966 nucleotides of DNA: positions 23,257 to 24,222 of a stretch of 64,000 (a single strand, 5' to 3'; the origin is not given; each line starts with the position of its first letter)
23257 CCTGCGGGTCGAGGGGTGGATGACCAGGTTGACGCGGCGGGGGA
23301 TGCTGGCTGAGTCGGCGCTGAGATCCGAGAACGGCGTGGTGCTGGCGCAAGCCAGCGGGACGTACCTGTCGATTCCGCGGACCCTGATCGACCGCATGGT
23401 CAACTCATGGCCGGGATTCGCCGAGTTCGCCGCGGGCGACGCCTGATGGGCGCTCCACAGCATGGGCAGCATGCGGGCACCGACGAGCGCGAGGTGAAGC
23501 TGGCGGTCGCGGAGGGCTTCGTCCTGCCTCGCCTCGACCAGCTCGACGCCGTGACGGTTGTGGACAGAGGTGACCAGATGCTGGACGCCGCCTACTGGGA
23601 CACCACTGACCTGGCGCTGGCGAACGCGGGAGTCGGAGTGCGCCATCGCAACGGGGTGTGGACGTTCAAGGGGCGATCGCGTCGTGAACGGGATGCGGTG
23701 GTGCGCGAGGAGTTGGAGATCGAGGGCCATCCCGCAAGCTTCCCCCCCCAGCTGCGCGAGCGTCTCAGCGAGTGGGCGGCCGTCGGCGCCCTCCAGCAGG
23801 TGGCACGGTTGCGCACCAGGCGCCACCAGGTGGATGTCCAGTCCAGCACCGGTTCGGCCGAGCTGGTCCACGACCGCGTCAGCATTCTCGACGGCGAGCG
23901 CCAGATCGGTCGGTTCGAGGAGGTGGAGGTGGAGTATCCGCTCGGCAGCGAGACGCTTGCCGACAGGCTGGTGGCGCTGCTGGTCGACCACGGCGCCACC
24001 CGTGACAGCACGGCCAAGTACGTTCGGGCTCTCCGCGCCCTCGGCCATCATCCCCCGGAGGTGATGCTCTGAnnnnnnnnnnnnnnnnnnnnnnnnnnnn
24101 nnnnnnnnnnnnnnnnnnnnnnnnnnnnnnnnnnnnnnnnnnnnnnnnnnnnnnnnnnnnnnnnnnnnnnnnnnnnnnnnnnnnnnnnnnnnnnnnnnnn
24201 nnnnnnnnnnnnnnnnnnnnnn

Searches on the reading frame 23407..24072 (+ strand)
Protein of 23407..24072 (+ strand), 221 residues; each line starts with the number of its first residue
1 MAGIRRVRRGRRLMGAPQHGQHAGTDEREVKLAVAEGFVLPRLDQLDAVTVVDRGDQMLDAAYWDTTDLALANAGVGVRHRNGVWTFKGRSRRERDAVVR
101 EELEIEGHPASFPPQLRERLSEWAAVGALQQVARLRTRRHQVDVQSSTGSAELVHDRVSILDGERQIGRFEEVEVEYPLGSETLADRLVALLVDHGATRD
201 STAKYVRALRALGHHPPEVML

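Call 26: search_protein_families(library=pfam, proteins=[window:23407-24072:+], max_evalue=0.0001)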
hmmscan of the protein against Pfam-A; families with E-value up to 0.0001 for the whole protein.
window:23407-24072:+ (221 aa): 1 family
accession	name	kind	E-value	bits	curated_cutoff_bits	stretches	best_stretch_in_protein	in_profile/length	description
PF01928.26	CYTH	-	2.2e-08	34.6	23.2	1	27-185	3-153/179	CYTH domain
